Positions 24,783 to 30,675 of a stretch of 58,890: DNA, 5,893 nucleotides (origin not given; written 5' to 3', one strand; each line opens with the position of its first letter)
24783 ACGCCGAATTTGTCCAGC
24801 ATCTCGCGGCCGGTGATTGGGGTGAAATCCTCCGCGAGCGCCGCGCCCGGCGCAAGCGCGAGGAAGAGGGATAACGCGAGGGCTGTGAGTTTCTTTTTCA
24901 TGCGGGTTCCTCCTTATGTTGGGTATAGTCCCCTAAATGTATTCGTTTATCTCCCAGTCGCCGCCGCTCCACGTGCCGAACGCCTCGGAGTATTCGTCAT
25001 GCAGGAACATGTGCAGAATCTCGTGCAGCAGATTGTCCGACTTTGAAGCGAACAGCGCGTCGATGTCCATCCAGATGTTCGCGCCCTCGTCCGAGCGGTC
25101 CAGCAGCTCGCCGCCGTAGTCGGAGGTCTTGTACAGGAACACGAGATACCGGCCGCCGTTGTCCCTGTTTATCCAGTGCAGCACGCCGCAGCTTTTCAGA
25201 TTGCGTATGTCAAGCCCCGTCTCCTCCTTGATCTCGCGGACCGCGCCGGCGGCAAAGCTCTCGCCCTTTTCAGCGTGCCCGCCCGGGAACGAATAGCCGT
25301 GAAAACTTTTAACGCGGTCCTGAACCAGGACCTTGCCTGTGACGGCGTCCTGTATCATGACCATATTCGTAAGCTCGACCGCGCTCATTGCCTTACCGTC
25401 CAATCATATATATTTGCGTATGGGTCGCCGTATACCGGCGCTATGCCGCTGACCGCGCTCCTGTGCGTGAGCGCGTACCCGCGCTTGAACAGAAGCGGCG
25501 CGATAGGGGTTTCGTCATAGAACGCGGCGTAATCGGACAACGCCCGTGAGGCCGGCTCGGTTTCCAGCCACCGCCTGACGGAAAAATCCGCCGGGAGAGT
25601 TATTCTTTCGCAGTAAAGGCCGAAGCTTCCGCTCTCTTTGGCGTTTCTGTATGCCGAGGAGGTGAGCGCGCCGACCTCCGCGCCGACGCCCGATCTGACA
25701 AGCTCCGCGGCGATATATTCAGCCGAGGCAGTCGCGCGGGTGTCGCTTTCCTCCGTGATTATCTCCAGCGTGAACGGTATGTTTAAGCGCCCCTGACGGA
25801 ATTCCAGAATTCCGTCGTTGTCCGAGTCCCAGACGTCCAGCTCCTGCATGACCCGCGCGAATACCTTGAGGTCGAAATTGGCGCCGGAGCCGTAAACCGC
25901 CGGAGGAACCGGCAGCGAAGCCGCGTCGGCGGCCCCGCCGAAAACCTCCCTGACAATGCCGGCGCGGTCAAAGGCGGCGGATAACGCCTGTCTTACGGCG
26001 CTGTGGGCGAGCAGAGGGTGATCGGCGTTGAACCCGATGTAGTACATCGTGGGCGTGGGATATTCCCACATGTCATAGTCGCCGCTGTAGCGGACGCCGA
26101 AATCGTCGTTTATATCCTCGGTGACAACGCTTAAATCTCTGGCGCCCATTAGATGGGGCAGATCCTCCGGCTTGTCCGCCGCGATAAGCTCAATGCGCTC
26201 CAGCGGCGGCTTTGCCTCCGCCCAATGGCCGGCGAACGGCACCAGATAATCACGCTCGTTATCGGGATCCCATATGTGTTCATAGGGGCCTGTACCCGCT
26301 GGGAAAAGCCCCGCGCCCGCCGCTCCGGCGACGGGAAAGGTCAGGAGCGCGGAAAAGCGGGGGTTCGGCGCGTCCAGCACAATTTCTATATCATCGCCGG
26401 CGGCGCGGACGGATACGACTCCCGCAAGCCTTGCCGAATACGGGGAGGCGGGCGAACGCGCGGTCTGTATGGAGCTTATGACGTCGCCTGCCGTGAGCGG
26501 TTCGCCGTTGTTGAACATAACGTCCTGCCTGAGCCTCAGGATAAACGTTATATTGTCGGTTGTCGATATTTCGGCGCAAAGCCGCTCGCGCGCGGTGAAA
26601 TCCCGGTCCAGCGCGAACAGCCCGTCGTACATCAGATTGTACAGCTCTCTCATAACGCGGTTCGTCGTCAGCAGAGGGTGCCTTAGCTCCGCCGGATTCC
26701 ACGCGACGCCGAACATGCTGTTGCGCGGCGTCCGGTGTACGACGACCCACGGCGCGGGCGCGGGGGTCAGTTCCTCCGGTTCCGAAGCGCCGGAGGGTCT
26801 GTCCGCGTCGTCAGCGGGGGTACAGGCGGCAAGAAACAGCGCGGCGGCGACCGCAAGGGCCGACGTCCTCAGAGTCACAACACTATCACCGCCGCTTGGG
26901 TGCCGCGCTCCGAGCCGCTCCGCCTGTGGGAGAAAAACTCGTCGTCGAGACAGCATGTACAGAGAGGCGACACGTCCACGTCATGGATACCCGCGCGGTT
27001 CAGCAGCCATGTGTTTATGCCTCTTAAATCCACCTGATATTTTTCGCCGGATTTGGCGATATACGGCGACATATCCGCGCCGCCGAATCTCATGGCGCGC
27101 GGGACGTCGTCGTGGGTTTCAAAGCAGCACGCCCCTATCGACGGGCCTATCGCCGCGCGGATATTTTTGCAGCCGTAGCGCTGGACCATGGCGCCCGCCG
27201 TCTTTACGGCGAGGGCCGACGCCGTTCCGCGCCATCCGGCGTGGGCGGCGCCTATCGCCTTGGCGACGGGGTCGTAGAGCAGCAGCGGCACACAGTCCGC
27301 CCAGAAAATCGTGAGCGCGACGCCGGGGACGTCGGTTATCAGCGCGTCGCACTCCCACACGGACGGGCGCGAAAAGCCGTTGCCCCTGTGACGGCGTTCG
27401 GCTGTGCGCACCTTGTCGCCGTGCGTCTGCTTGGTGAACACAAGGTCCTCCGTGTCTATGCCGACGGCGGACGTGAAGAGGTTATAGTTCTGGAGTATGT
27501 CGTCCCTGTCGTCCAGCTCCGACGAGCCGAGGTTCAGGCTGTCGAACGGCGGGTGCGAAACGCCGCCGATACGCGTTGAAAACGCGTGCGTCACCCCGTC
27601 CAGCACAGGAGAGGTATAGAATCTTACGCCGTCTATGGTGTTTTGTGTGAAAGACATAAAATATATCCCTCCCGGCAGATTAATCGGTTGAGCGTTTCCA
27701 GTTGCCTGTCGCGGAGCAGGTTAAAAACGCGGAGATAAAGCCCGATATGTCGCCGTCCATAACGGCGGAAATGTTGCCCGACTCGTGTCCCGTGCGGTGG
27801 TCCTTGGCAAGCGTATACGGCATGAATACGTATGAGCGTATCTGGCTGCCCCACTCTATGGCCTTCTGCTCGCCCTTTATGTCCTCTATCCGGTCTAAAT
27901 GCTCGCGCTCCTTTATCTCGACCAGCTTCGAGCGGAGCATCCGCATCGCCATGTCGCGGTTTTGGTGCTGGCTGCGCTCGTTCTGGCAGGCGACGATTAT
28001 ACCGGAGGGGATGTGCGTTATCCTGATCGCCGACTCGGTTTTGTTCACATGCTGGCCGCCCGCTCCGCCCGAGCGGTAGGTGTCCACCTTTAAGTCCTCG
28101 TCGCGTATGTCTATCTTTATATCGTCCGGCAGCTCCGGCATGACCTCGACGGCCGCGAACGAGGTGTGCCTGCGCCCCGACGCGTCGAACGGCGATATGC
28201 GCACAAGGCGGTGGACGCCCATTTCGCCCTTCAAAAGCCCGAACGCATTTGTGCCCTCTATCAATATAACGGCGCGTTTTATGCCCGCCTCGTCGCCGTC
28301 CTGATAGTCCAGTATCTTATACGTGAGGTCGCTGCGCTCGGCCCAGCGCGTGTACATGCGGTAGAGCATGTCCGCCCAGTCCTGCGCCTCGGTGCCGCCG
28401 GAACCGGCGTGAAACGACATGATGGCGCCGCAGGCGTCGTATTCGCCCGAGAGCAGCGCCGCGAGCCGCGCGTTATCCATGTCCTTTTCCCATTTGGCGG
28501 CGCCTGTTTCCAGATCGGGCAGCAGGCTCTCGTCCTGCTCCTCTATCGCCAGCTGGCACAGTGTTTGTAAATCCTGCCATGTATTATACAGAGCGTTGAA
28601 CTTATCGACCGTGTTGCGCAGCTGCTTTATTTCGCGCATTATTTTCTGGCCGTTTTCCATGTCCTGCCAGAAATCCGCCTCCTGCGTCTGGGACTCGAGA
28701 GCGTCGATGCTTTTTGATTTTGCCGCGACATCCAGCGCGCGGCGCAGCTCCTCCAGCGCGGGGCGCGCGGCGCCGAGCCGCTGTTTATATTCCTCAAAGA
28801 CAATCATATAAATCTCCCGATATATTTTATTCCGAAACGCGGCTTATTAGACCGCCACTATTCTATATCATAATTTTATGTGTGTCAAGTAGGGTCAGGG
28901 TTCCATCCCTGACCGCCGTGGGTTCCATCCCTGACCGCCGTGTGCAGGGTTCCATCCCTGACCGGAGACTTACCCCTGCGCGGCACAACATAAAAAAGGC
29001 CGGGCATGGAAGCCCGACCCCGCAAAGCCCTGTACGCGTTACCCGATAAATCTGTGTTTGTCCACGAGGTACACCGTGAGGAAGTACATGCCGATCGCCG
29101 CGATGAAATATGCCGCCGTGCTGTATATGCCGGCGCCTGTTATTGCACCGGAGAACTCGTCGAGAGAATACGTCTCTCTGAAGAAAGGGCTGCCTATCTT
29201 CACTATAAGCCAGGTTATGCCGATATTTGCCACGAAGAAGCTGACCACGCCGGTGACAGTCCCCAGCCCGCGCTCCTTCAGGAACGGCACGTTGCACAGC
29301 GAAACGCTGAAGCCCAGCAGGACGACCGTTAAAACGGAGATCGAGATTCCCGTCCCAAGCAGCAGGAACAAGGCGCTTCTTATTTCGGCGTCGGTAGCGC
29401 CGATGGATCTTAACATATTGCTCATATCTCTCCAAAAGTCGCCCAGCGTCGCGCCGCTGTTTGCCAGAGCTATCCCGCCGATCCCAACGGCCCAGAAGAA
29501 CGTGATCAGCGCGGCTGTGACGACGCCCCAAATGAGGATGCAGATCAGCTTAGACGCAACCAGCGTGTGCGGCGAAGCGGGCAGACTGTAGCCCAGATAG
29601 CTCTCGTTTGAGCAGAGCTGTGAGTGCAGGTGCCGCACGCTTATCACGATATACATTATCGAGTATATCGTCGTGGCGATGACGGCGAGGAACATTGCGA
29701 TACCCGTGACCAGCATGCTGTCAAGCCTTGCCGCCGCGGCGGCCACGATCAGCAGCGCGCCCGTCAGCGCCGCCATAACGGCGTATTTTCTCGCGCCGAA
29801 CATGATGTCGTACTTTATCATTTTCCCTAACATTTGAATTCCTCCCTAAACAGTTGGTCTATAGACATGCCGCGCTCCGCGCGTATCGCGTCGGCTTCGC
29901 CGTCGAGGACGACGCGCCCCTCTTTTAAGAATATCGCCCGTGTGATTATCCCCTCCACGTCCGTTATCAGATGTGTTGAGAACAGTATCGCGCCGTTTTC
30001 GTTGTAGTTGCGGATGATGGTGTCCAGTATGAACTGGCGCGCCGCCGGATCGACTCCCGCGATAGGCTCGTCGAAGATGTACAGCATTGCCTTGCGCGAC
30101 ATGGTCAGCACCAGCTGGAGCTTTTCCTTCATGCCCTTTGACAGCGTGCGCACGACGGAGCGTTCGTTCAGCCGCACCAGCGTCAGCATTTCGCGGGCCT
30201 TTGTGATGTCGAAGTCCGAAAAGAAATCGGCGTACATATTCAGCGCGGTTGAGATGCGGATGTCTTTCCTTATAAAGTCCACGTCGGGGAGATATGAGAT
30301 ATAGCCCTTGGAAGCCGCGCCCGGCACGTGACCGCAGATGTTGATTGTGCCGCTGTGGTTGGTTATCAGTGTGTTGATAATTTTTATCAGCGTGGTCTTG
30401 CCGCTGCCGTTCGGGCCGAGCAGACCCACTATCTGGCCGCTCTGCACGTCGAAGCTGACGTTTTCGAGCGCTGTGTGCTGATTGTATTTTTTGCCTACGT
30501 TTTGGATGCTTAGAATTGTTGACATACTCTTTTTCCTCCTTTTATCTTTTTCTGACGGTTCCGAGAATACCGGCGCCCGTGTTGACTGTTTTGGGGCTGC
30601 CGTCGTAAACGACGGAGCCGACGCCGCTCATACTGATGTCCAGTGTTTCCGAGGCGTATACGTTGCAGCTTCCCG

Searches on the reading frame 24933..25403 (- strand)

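Call 27: search_protein_families(library=pfam, proteins=[window:24933-25403:-], max_evalue=0.00001)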
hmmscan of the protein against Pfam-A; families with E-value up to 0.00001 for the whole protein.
window:24933-25403:- (156 aa): 1 family
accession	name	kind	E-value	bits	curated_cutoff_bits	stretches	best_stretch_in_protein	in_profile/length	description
PF00293.34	NUDIX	-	1.5e-18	67.5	21.1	1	22-120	14-121/134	NUDIX domain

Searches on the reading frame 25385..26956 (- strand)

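Call 27: search_protein_families(library=pfam, proteins=[window:25385-26956:-], max_evalue=0.00001)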
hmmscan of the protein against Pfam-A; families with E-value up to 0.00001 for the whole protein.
window:25385-26956:- (523 aa): 1 family
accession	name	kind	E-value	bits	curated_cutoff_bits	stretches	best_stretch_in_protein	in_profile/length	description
PF00496.27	SBP_bac_5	-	6e-35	121.5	32.4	1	132-450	13-344/368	Bacterial extracellular solute-binding proteins, family 5 Middle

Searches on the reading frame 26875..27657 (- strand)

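Call 27: search_protein_families(library=pfam, proteins=[window:26875-27657:-], max_evalue=0.00001)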
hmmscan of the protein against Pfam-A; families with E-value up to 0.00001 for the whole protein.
window:26875-27657:- (260 aa): 1 family
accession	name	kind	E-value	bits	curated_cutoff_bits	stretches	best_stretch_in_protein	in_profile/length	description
PF02578.20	Cu-oxidase_4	-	6.6e-75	252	22.9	1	27-259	1-238/238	Multi-copper polyphenol oxidoreductase laccase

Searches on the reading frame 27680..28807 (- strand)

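Call 27: search_protein_families(library=pfam, proteins=[window:27680-28807:-], max_evalue=0.00001)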
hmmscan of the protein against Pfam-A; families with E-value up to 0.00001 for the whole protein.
window:27680-28807:- (375 aa): 2 families
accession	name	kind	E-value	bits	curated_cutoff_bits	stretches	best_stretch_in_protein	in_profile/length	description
PF03462.23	PCRF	-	2.5e-54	184.5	24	1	32-220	3-194/194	PCRF domain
PF00472.26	RF-1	-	1.4e-42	144.7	35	1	228-338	1-116/116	RF-1 domain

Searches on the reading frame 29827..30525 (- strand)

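Call 27: search_protein_families(library=pfam, proteins=[window:29827-30525:-], max_evalue=0.00001)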
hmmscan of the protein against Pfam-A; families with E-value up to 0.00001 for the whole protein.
window:29827-30525:- (232 aa): 3 families
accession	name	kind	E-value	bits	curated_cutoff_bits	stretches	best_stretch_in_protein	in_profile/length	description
PF00005.33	ABC_tran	-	3.9e-24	86.2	25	1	20-156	1-137/137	ABC transporter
PF13304.12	AAA_21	-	3.5e-13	50.7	27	1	126-185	236-298/304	AAA domain, putative AbiEii toxin, Type IV TA system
PF13476.12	AAA_23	-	7.3e-06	27.2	27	1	6-60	3-49/201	AAA domain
